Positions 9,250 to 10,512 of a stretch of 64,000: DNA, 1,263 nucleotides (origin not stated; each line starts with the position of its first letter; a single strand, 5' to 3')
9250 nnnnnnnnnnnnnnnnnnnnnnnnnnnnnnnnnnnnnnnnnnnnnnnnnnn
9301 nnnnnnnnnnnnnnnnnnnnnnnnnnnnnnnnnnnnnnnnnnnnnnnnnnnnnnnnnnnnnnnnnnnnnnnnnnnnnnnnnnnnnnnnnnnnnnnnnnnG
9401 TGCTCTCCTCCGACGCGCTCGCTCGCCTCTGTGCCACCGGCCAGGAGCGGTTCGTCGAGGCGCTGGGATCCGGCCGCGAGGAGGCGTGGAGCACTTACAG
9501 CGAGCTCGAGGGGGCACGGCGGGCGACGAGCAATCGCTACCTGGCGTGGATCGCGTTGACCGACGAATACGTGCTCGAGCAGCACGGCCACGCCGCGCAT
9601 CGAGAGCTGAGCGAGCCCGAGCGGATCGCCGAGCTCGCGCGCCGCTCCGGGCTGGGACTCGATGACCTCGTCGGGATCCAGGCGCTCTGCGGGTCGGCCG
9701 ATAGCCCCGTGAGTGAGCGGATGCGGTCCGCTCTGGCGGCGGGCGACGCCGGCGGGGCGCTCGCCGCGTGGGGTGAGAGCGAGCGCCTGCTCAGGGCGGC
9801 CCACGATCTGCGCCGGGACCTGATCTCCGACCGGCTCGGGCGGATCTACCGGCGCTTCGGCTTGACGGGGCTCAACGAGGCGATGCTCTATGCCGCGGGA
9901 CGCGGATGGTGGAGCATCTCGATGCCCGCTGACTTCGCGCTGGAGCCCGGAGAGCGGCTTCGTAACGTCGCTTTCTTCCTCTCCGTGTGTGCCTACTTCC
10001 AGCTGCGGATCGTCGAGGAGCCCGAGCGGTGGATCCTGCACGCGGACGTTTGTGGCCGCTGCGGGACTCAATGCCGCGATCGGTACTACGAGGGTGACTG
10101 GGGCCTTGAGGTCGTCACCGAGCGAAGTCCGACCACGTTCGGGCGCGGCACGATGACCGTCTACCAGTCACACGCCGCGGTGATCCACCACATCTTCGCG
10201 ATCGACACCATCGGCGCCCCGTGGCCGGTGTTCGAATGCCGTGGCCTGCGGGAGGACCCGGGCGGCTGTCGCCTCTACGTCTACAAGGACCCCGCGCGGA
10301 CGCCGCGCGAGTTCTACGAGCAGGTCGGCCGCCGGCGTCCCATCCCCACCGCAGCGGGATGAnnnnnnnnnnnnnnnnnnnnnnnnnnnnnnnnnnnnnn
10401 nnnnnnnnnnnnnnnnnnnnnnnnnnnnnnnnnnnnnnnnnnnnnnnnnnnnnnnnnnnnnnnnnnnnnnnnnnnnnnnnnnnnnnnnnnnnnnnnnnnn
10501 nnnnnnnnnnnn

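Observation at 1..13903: Self-contained catabolic island for an unknown hydroxylated aromatic or heterocyclic substrate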

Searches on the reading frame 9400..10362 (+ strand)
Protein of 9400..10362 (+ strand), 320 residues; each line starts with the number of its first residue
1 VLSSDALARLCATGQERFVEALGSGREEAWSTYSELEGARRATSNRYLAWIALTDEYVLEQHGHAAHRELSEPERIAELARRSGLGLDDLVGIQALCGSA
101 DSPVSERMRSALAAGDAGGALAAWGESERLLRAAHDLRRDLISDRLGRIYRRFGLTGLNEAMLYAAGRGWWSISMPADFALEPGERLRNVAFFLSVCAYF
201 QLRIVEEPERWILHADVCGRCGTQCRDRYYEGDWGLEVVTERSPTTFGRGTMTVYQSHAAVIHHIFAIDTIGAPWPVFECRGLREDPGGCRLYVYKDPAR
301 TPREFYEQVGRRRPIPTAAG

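Call 4: search_protein_families(library=pfam, proteins=[window:9400-10362:+], max_evalue=0.01)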
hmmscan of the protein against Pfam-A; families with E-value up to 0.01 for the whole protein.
window:9400-10362:+ (320 aa): 0 families

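Call 14: search_protein_families(library=ncbifam, proteins=[window:9400-10362:+], max_evalue=0.001)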
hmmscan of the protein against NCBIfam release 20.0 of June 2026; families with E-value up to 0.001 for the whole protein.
window:9400-10362:+ (320 aa): 0 families

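Call 19: search_solved_structures(query=window:9400-10362:+, max_evalue=1)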
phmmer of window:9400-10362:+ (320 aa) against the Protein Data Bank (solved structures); distinct sequences matched with E-value up to 1: 0.

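Call 21: find_homologous_proteins(query=window:9400-10362:+)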
Query window:9400-10362:+ (320 aa): 12 proteins with E <= 0.001 among 8000 candidates.
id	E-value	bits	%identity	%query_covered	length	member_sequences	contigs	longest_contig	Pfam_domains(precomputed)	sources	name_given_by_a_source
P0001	9.1e-208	707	96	100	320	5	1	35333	-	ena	-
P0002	4.4e-169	579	80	98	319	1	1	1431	-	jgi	jgi:hypothetical protein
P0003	8.6e-166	569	78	100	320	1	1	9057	-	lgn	-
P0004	5.2e-158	543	73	100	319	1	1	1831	-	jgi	jgi:hypothetical protein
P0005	9.3e-147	506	69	98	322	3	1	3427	-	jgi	-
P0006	6.1e-146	503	70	97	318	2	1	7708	-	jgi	jgi:hypothetical protein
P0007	6.9e-144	497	75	89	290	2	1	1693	-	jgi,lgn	-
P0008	1.3e-142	492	69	98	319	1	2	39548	-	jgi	jgi:hypothetical protein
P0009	2.9e-140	485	68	98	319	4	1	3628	-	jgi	jgi:hypothetical protein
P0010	1.0e-107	378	53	98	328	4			-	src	-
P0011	4.1e-92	327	50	97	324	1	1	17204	-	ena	-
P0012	5.0e-86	307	47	98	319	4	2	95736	-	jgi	jgi:hypothetical protein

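Call 23: find_encoding_contigs(protein=P0001, flank=10000, max_places=3)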
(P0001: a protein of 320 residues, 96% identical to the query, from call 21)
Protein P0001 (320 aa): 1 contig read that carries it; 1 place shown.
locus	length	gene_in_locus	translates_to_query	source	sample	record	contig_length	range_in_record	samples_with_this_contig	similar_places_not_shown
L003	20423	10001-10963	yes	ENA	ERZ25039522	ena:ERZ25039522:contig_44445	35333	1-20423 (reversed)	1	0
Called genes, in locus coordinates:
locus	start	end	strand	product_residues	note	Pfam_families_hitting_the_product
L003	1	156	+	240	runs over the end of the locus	PF00392:GntR, PF07729:FCD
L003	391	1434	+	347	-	PF01557:FAA_hydrolase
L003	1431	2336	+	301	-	PF02653:BPD_transp_2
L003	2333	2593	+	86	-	PF00005:ABC_tran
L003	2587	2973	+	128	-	PF00005:ABC_tran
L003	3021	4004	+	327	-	PF00005:ABC_tran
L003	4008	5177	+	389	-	PF13407:Peripla_BP_4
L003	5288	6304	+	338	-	PF04909:Amidohydro_2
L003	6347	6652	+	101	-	-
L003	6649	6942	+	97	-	-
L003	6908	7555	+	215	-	PF01557:FAA_hydrolase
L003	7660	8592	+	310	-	PF00903:Glyoxalase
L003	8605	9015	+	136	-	PF07883:Cupin_2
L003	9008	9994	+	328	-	-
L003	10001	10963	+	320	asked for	-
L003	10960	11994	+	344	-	PF00248:Aldo_ket_red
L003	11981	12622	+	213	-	PF02737:3HCDH_N (weak), PF03446:NAD_binding_2 (weak), PF02737:3HCDH_N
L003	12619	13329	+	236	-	PF00725:3HCDH, PF13924:Lipocalin_5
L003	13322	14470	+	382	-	PF01266:DAO (faint), PF01494:FAD_binding_3, PF07992:Pyr_redox_2 (faint)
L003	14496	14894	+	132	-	PF01243:PNPOx_N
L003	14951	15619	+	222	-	PF00702:Hydrolase, PF13419:HAD_2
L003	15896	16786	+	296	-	PF01738:DLH (faint), PF02129:Peptidase_S15, PF12146:Hydrolase_4, PF00561:Abhydrolase_1, PF12697:Abhydrolase_6, PF00326:Peptidase_S9 (faint)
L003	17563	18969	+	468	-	PF13546:DDE_5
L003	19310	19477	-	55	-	-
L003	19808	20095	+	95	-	-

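Call 24: find_encoding_contigs(protein=P0012, flank=10000, max_places=3)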
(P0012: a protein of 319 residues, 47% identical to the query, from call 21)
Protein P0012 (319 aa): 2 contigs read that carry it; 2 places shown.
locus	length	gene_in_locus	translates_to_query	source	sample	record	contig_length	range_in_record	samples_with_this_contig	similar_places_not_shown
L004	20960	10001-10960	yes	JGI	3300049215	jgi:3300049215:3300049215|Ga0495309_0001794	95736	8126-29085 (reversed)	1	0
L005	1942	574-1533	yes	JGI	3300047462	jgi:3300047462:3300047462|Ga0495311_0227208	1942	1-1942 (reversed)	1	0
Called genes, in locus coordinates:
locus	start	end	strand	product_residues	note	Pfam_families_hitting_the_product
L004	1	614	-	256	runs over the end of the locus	PF00106:adh_short, PF08659:KR, PF23441:SDR, PF13561:adh_short_C2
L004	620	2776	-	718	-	PF07715:Plug, PF00593:TonB_dep_Rec_b-barrel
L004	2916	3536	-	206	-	PF00258:Flavodoxin_1, PF03358:FMN_red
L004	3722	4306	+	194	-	PF02627:CMD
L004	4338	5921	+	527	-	PF00501:AMP-binding, PF13193:AMP-binding_C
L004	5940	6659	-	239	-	PF00440:TetR_N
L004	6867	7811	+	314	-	PF00126:HTH_1, PF03466:LysR_substrate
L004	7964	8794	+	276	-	PF00561:Abhydrolase_1, PF12146:Hydrolase_4, PF12697:Abhydrolase_6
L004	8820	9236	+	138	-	PF12680:SnoaL_2 (weak)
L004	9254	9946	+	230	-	PF00903:Glyoxalase (weak)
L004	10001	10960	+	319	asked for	-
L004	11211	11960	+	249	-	PF09339:HTH_IclR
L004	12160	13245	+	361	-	PF07883:Cupin_2 (weak)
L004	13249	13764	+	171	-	PF13577:SnoaL_4, PF00866:Ring_hydroxyl_B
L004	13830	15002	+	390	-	PF00355:Rieske, PF00848:Ring_hydroxyl_A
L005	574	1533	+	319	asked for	-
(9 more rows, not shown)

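Call 34: find_related_loci(query=A1, collection=genome_contigs, flank=10000)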
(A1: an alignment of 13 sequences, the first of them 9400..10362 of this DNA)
Query A1 (320 aa) in genome_contigs; peptide patterns used: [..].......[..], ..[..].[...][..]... (x = any residue, [..] = any of these).
190 stretches matched a pattern; 2 encode a relative of the query (tblastn E <= 1e-3); 2 distinct loci.
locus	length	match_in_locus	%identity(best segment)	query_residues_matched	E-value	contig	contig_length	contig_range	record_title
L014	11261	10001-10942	69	2-315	6e-150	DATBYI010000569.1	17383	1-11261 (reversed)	MAG TPA_asm: Solirubrobacteraceae bacterium isolate SMAG_U7589 k141_2701238, whole genome shotgun sequence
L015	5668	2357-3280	51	7-314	7e-101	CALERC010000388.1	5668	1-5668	MAG TPA_asm: uncultured actinobacterium isolate SRR3901694_bin.69_CONCOCT_v1.1_MAG genome assembly, contig: ERZ778021.69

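Call 38: search_dna_similar(query=window:9400-10362:+, collection=plasmids, mode=protein, max_evalue=0.001, max_rows=20)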
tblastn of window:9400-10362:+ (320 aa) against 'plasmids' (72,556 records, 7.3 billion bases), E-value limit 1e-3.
No match.

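Call 42: predict_structure(alignment_id=A1)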
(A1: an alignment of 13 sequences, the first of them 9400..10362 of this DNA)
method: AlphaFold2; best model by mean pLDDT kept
length: 320 residues; sequences in the alignment: 13
mean_pLDDT: 81.4   pTM: 0.82
mean pLDDT of the five models: 81.4, 78.7, 77.5, 77.4, 74.6
residues with pLDDT >= 90: 128; 70-90: 119; 50-70: 60; < 50: 13
segments of 3 or more residues with pLDDT < 50: 173-175, 222-224, 318-320
pLDDT, mean of each block of 10 residues (from residue 1): 86 96 97 96 89 93 93 82 87 94 97 98 97 90 90 92 81 52 82 90 89 77 53 69 76 80 70 55 58 78 64 54
secondary structure, 60 per line:
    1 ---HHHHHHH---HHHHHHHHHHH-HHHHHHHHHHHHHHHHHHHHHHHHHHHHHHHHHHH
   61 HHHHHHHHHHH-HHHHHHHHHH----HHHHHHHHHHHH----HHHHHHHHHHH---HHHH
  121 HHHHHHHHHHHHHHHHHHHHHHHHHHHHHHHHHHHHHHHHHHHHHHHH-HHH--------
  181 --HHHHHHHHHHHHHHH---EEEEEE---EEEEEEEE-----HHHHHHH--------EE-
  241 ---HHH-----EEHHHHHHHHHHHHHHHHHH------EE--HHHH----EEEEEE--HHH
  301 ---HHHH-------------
elements in order: H4-10 H14-24 H26-71 H73-82 H87-98 H103-113 H117-168 H183-197 E201-206 E210-217 H223-229 H254-271 H282-285 E290-295 H304-307

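Call 45: fold_search(model_id=the predicted structure, library=pdb)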
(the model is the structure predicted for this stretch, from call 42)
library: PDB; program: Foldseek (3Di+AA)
matches with E <= 10: 92; with E <= 0.001: 0
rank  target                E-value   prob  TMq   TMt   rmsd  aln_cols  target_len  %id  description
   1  7mwr_A                4.7e-01  0.13  0.15  0.22  17.3       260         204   12  Structure of De Novo designed beta sheet heterodimer LHD101A53/B4 (released 2022-01-19)
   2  7mwr_B                6.0e-01  0.18  0.20  0.24  19.0       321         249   12  Structure of De Novo designed beta sheet heterodimer LHD101A53/B4 (released 2022-01-19)
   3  8r5s_E                9.5e-01  0.63  0.27  0.35  12.6       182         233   13  t113 - De-novo designed soluble homotetramer (released 2024-11-27)
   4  8r5s_G                1.6e+00  0.41  0.26  0.34  15.1       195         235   14  t113 - De-novo designed soluble homotetramer (released 2024-11-27)
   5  7pi6_C                1.9e+00  0.10  0.18  0.23  10.6       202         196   11  Trypanosoma brucei ISG65 bound to human complement C3d (released 2022-07-27)
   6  7p5m_A                1.9e+00  0.07  0.13  0.12  29.5       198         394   16  Cryo-EM structure of human TTYH2 in lipid nanodiscs (released 2021-08-11)
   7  8r5s_A                2.0e+00  0.44  0.27  0.35  12.3       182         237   13  t113 - De-novo designed soluble homotetramer (released 2024-11-27)
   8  9drl_B                2.2e+00  0.05  0.18  0.15  21.5       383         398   11  Cryo-EM structure of the T33-549 tetrahedral cage (released 2025-08-06)
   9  8r5s_D                2.3e+00  0.44  0.27  0.36  13.3       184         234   14  t113 - De-novo designed soluble homotetramer (released 2024-11-27)
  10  6e8j                  2.4e+00  0.04  0.15  0.11  19.5       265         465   12  Crystal Structure of A Bacterial Homolog to Human Lysosomal Transporter, Spinster, in Inward-facing And Occupied Conform (released 2019-08-14)
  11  9r0n                  2.5e+00  0.08  0.17  0.11  20.1       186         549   12  Cryo-EM structure of rat SLCO2A1 bound to dinoprost. (released 2026-02-11)
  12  4akk_A                2.5e+00  0.05  0.18  0.16  19.7       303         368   12  Structure of the NasR transcription antiterminator (released 2012-06-20)
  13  8tn1_A                2.6e+00  0.47  0.27  0.48   6.8       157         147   15  De novo designed protein binds poly ADP ribose polymerase inhibitors (PARPi) - apo (released 2024-04-24)
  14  9div_H                2.9e+00  0.04  0.11  0.20  14.8       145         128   19  The crystal structure of de novo designed ChuA binding protein C8 (released 2025-05-21)
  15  7pi6_A                2.9e+00  0.04  0.13  0.17  18.1       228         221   11  Trypanosoma brucei ISG65 bound to human complement C3d (released 2022-07-27)
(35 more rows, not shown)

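Call 48: search_solved_structures(query=L003:10960-11994:+, max_evalue=1e-20)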
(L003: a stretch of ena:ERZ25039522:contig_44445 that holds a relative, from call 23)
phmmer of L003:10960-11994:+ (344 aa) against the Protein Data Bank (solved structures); distinct sequences matched with E-value up to 1e-20: 45.
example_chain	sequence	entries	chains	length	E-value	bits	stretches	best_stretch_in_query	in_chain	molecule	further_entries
3uyi_A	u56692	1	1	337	3.4e-89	302.6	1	7-318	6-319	Perakine reductase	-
3v0u_A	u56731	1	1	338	2.5e-88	299.8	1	7-318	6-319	Perakine reductase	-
3v0s_A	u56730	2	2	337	2.6e-88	299.7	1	7-318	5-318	Perakine reductase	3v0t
1pyf_A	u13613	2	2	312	1e-45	159.7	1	8-307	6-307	IolS protein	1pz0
4xk2_A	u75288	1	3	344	1.3e-45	159.4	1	7-311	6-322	Aldo/keto reductase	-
8hnq_A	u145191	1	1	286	7.9e-44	153.5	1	13-213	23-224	NADPH-dependent aldo/keto reductase AKR13B2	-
1pz1_A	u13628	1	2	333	5.7e-41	144.1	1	6-290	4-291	General stress protein 69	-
9wk1_D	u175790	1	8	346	2.9e-40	141.8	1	26-310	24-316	DON 3-epimerase chain D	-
8hwn_B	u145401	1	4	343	1.1e-38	136.7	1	34-309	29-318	DepB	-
8xr2_A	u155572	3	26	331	2.2e-38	135.6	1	29-311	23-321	Aldo/keto reductase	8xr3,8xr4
8jwk_A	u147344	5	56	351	2.6e-38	135.4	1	29-311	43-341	Aldo/keto reductase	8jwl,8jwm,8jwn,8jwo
7utf_A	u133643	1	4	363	1.6e-37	132.8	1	40-308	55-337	Putative oxidoreductase, aryl-alcohol dehydrogenase like protein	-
9nz6_A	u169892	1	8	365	2.5e-37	132.2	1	7-312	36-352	Oxidoreductase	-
6kik_A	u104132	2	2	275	1e-36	130.2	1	10-212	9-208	Oxidoreductase, aldo/keto reductase family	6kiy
5dan_A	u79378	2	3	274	1e-36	130.1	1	12-212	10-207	2,5-diketo-D-gluconic acid reductase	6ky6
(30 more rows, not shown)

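Call 49: search_solved_structures(query=L003:391-1434:+, max_evalue=1e-20)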
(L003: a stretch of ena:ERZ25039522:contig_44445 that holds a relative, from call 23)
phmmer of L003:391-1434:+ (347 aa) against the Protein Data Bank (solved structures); distinct sequences matched with E-value up to 1e-20: 21.
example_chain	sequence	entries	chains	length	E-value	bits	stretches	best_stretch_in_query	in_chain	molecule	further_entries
8gsr_A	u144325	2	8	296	3.3e-52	181.1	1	73-276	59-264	L-2,4-diketo-3-deoxyrhamnonate hydrolase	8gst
1gtt_A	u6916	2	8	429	2.6e-49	171.5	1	82-265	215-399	4-HYDROXYPHENYLACETATE DEGRADATION BIFUNCTIONAL ISOMERASE/DECARBOXYLASE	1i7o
8sky_A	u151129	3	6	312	6.1e-45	157.2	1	15-278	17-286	Fumarylacetoacetate hydrolase family protein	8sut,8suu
6v77_A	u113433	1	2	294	1.7e-43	152.4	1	80-279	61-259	Putative HpcE protein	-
6j57_A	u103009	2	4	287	7.2e-41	143.8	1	41-277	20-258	Predicted 2-keto-4-pentenoate hydratase/2-oxohepta-3-ene-1,7-dioic acid hydratase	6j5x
4pfz_A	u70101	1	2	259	6.3e-39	137.4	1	88-264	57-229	5-carboxymethyl-2-hydroxymuconate delta-isomerase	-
3rr6_A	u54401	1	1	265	1.8e-38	135.9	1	83-263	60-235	Putative uncharacterized protein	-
6iym_A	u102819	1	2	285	1.9e-38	135.8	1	83-278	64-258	5-oxopent-3-ene-1,2,5-tricarboxylate decarboxylase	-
3qdf_A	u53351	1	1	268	4e-37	131.5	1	88-263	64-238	2-hydroxyhepta-2,4-diene-1,7-dioate isomerase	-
1wzo_A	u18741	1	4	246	1.2e-36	130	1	87-264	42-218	HpcE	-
2dfu_A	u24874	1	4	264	3.7e-32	115.1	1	73-264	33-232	probable 2-hydroxyhepta-2,4-diene-1,7-dioate isomerase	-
3r6o_A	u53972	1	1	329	4.5e-32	114.9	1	73-268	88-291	2-hydroxyhepta-2,4-diene-1, 7-dioateisomerase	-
4dbf_A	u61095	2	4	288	1e-31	113.7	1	87-263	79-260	2-HYDROXYHEPTA-2,4-DIENE-1,7-DIOATE ISOMERASE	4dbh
6jvv_A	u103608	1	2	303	1.5e-30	109.9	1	56-263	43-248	maleylpyruvate hydrolase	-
6jvw_A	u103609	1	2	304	1.5e-30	109.8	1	56-263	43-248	maleylpyruvate hydrolase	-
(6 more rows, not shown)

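Call 60: find_encoding_contigs(protein=P0008, flank=10000, max_places=2)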
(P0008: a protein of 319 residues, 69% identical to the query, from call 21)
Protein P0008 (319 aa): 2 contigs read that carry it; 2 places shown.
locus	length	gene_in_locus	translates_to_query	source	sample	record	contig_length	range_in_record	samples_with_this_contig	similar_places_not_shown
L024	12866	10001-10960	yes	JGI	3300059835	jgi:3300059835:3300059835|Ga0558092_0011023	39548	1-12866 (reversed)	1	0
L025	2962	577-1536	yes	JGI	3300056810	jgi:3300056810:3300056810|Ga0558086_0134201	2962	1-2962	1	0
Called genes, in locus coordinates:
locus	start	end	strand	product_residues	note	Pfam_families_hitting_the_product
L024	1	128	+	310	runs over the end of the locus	PF01557:FAA_hydrolase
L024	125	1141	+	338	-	PF02653:BPD_transp_2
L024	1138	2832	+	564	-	PF00005:ABC_tran, PF13304:AAA_21 (faint), PF00005:ABC_tran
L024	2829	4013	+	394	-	PF13407:Peripla_BP_4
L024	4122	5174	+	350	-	PF04909:Amidohydro_2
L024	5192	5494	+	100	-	-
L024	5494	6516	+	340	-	PF01557:FAA_hydrolase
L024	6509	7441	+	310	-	PF00903:Glyoxalase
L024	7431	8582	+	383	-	PF00070:Pyr_redox (faint), PF01266:DAO (faint), PF01494:FAD_binding_3, PF07992:Pyr_redox_2 (faint)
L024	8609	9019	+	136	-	PF07883:Cupin_2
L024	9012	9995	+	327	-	-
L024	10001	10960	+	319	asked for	-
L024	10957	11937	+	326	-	PF00248:Aldo_ket_red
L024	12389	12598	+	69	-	-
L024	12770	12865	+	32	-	?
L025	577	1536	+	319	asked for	-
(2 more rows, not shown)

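Call 61: find_encoding_contigs(protein=P0011, flank=10000, max_places=2)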
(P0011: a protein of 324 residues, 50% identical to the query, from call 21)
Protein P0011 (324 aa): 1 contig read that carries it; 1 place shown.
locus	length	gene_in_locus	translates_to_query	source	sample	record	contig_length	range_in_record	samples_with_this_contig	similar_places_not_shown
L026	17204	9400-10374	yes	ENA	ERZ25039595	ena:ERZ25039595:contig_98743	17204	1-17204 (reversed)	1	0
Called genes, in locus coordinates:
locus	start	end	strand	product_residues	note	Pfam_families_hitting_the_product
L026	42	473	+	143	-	PF07690:MFS_1 (faint)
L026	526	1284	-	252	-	PF00392:GntR, PF07729:FCD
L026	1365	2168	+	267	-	PF12697:Abhydrolase_6, PF00975:Thioesterase (weak), PF12146:Hydrolase_4, PF00561:Abhydrolase_1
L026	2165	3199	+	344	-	PF04909:Amidohydro_2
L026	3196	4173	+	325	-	PF02653:BPD_transp_2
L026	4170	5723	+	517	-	PF00005:ABC_tran, PF13304:AAA_21 (faint), PF00005:ABC_tran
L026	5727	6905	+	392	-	PF13407:Peripla_BP_4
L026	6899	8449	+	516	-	PF01494:FAD_binding_3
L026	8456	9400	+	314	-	PF00903:Glyoxalase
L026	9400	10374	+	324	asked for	-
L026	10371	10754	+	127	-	PF02311:AraC_binding, PF07883:Cupin_2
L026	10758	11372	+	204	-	PF00171:Aldedh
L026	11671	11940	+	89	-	PF00171:Aldedh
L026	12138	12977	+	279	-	PF04199:Cyclase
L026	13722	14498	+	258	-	-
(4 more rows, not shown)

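Call 62: find_encoding_contigs(protein=P0003, flank=10000, max_places=2)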
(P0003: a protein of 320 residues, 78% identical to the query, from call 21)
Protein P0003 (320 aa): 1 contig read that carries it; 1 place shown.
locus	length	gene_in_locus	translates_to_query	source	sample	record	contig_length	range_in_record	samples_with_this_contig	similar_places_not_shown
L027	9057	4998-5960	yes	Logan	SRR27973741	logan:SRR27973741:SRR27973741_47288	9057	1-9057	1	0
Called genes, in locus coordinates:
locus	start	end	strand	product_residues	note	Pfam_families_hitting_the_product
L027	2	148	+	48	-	?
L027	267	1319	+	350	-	PF04909:Amidohydro_2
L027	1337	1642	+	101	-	-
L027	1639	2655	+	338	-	PF01557:FAA_hydrolase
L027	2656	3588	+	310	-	PF00903:Glyoxalase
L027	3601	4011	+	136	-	PF07883:Cupin_2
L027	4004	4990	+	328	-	-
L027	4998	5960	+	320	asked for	-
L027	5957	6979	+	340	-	PF00248:Aldo_ket_red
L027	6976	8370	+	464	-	PF01266:DAO (faint), PF02737:3HCDH_N, PF00725:3HCDH, PF13924:Lipocalin_5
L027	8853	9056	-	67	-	?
